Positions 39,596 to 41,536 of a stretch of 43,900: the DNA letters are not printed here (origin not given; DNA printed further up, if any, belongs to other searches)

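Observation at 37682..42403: Input-less histidine kinase, HerA-type hexameric ATPase and a paralogous membrane histidine kinase, with no response regulator or nuclease partner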

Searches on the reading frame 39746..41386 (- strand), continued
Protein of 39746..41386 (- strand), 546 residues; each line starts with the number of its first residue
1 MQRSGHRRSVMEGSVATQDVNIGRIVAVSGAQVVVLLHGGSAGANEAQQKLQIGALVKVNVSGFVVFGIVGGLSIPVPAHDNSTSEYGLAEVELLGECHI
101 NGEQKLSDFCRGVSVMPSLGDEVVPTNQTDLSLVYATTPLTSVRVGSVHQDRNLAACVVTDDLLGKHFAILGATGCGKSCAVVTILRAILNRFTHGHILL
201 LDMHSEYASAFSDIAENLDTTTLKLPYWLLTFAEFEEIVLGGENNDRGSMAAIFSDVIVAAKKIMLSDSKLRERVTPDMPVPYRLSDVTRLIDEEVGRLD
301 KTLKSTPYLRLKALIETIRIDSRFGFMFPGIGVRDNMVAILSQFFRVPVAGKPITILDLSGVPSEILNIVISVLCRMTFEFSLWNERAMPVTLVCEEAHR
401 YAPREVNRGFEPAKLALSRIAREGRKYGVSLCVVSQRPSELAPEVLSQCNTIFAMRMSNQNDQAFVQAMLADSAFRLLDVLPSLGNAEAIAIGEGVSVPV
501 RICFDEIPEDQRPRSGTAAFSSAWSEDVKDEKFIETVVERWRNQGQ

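Call 63: get_annotated_region(hit=H2, flank=5000)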
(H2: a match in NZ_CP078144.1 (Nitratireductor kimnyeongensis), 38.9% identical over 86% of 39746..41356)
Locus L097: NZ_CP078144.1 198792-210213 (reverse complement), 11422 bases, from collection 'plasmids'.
description: Nitratireductor kimnyeongensis strain KACC 11904 plasmid pNK_1
organism: Nitratireductor kimnyeongensis (NCBI taxid 430679)
taxonomy: Bacteria; Pseudomonadota; Alphaproteobacteria; Hyphomicrobiales; Phyllobacteriaceae; Nitratireductor; Nitratireductor kimnyeongensis
host: -; source: Isolate; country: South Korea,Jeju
typing (MOB-suite, as given by PLSDB): non-mobilizable
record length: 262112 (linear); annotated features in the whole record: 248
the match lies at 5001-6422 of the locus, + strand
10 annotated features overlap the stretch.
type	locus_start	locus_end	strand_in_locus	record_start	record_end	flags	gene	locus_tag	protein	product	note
CDS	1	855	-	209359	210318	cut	deoC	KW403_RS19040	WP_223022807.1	deoxyribose-phosphate aldolase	GO:0009264 - deoxyribonucleotide catabolic process [Evidence IEA]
CDS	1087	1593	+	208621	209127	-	-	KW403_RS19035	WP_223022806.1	RNA polymerase sigma factor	GO:0006352 - DNA-templated transcription initiation [Evidence IEA]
CDS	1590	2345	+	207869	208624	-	-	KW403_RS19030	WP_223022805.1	hypothetical protein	-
CDS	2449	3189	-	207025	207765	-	-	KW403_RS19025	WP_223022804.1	cytochrome c family protein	-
CDS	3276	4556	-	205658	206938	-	-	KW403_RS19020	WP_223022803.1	sulfite oxidase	-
CDS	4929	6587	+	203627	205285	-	-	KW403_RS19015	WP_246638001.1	ATP-binding protein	-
CDS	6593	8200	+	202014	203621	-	-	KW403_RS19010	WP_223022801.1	bifunctional diguanylate cyclase/phosphodiesterase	-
CDS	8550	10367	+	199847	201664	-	-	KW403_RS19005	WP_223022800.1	IlvD/Edd family dehydratase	-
CDS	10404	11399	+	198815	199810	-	denD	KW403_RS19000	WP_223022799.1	D-erythronate dehydrogenase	GO:0005975 - carbohydrate metabolic process [Evidence IEA]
CDS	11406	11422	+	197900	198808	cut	-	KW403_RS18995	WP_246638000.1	GntR family transcriptional regulator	-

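Call 65: get_annotated_region(hit=H8, flank=4000)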
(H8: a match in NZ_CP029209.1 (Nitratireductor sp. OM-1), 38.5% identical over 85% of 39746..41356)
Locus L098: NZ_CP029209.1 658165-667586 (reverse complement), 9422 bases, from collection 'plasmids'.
description: Nitratireductor sp. OM-1 plasmid pOM-1, complete sequence
organism: Nitratireductor sp. OM-1 (NCBI taxid 1756988)
taxonomy: Bacteria; Pseudomonadota; Alphaproteobacteria; Hyphomicrobiales; Phyllobacteriaceae; Nitratireductor; Nitratireductor sp. OM-1
host: -; source: -; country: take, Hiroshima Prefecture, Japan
typing (MOB-suite, as given by PLSDB): non-mobilizable
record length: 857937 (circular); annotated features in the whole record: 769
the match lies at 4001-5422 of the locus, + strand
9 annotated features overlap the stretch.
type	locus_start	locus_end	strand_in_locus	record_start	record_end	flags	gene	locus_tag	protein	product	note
CDS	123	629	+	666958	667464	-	-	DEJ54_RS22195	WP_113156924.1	RNA polymerase sigma factor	GO:0006352 - DNA-templated transcription initiation [Evidence IEA]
CDS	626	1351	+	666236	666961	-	-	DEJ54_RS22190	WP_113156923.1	hypothetical protein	-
CDS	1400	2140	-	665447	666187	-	-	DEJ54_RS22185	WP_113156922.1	cytochrome c family protein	-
CDS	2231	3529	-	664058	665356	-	-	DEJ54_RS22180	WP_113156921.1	sulfite oxidase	-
CDS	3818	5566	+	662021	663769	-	-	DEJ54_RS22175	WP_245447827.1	ATP-binding protein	-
CDS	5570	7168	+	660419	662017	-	-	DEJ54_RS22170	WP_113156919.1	bifunctional diguanylate cyclase/phosphodiesterase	-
CDS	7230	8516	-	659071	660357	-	-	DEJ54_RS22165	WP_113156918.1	TRAP transporter large permease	GO:0008643 - carbohydrate transport [Evidence IEA]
CDS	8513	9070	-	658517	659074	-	-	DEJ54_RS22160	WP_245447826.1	TRAP transporter small permease subunit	-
CDS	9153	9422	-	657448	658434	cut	-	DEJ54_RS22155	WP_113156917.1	TRAP transporter substrate-binding protein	-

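Call 66: get_annotated_region(hit=H10, flank=4000)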
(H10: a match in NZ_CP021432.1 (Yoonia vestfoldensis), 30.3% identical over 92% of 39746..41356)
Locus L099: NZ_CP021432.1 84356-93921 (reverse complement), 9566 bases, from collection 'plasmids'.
description: Yoonia vestfoldensis strain SMR4r plasmid pSMR4r-1, complete sequence
organism: Yoonia vestfoldensis (NCBI taxid 245188)
taxonomy: Bacteria; Pseudomonadota; Alphaproteobacteria; Rhodobacterales; Paracoccaceae; Yoonia; Yoonia vestfoldensis
host: -; source: Skeletonema marinoi strain RO5AC,Cell culture,Top-layer sediments; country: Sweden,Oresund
typing (MOB-suite, as given by PLSDB): mobilizable; replicon rep_cluster_579; relaxase MOBP
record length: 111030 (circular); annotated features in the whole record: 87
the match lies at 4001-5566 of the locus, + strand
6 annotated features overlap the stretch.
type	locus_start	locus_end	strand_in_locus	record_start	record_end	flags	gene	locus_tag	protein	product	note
CDS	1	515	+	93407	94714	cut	-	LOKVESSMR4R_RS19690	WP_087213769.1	ATP-binding protein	-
CDS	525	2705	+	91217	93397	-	-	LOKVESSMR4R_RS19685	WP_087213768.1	DEAD/DEAH box helicase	-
CDS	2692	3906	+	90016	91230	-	-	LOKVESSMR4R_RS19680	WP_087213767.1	DUF4297 family anti-phage-associated protein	-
CDS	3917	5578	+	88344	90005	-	-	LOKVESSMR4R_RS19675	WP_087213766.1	ATP-binding protein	-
CDS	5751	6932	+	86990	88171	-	-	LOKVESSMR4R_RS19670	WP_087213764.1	DNA repair exonuclease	-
CDS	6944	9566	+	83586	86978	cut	-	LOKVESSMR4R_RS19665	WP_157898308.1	AAA family ATPase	-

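Call 67: get_annotated_region(hit=H13, flank=4000)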
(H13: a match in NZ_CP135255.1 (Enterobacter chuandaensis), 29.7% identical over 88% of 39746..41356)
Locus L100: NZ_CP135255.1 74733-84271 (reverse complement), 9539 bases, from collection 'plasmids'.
description: Enterobacter chuandaensis strain FAHZZU5885 plasmid pFAHZZU5885-3, complete sequence
organism: Enterobacter chuandaensis (NCBI taxid 2497875)
taxonomy: Bacteria; Pseudomonadota; Gammaproteobacteria; Enterobacterales; Enterobacteriaceae; Enterobacter; Enterobacter chuandaensis
host: -; source: Homo sapiens,anal swab; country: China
typing (MOB-suite, as given by PLSDB): mobilizable; replicon IncR,IncU
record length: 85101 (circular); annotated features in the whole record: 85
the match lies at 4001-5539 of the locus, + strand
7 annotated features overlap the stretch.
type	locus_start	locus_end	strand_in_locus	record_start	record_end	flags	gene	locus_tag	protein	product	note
CDS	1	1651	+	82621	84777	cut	-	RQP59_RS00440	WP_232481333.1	hypothetical protein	-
CDS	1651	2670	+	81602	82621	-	-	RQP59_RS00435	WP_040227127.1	hypothetical protein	-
CDS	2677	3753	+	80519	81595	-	-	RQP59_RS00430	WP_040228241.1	SIR2 family protein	-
CDS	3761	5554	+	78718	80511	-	-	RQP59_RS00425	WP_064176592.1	ATP-binding protein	-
CDS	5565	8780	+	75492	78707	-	-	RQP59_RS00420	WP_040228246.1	DUF1156 domain-containing protein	-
CDS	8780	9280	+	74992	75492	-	-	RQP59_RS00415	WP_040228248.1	hypothetical protein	-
CDS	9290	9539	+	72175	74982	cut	-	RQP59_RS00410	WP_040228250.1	SNF2-related protein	-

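Call 78: search_protein_families(library=pfam, proteins=[L095:4716-6752:+, L038:5968-8007:+, L097:4929-6587:+, L097:6593-8200:+, L096:4737-6374:+], max_evalue=0.01)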
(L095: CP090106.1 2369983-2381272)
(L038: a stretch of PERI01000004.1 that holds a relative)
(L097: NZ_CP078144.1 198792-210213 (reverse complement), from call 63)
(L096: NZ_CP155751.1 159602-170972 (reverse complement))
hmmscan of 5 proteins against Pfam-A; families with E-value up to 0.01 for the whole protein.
L095:4716-6752:+ (678 aa): 5 families
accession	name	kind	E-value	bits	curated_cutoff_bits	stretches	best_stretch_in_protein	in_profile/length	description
PF01935.23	DUF87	-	1.1e-48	166.7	23.2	1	148-387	2-219/220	Helicase HerA, central domain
PF10412.15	TrwB_AAD_bind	-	1.1e-05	25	20.5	1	168-219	14-63/387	Type IV secretion-system coupling protein DNA-binding domain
PF01580.24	FtsK_SpoIIIE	-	1.8e-05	24.8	24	1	170-208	40-80/221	FtsK/SpoIIIE family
PF12846.13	AAA_10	-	0.00058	19.4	27.5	1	169-216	21-69/362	AAA-like domain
PF09378.16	HAS-barrel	-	0.0012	19.3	25.2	0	29-97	2-78/90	HAS barrel domain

L038:5968-8007:+ (679 aa): 4 families
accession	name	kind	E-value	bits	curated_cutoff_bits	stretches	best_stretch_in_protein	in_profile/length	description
PF01935.23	DUF87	-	1.2e-41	143.6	23.2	1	140-383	1-219/220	Helicase HerA, central domain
PF10412.15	TrwB_AAD_bind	-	3.7e-05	23.2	20.5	1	162-226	15-79/387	Type IV secretion-system coupling protein DNA-binding domain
PF01580.24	FtsK_SpoIIIE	-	7.6e-05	22.7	24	1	163-475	40-197/221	FtsK/SpoIIIE family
PF12846.13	AAA_10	-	0.002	17.7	27.5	0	163-212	22-68/362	AAA-like domain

L097:4929-6587:+ (552 aa): 4 families
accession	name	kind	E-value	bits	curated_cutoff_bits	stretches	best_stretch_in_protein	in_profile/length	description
PF01935.23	DUF87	-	6.1e-43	147.9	23.2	1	87-333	2-219/220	Helicase HerA, central domain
PF01580.24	FtsK_SpoIIIE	-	6.5e-05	22.9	24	0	96-129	28-60/221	FtsK/SpoIIIE family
PF10412.15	TrwB_AAD_bind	-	0.00041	19.8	20.5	1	105-158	12-63/387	Type IV secretion-system coupling protein DNA-binding domain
PF12846.13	AAA_10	-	0.0084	15.6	27.5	0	109-152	22-63/362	AAA-like domain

L097:6593-8200:+ (535 aa): 2 families
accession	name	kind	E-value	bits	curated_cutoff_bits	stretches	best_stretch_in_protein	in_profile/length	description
PF00563.25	EAL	-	5.2e-57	193.4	31.3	1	260-495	2-236/236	EAL domain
PF00990.26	GGDEF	-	2.8e-30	105.7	23.8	1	86-238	1-159/161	Diguanylate cyclase, GGDEF domain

L096:4737-6374:+ (545 aa): 5 families
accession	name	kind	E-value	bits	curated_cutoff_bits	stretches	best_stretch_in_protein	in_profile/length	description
PF01935.23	DUF87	-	8.8e-46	157.2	23.2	1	143-376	2-220/220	Helicase HerA, central domain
PF10412.15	TrwB_AAD_bind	-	4.3e-06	26.3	20.5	1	165-214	16-63/387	Type IV secretion-system coupling protein DNA-binding domain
PF12846.13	AAA_10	-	6.4e-05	22.6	27.5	0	166-212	23-66/362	AAA-like domain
PF05872.18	HerA_C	-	0.00025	20.3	22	1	418-468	283-335/502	Helicase HerA-like C-terminal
PF01580.24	FtsK_SpoIIIE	-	0.0006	19.8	24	0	159-186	37-62/221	FtsK/SpoIIIE family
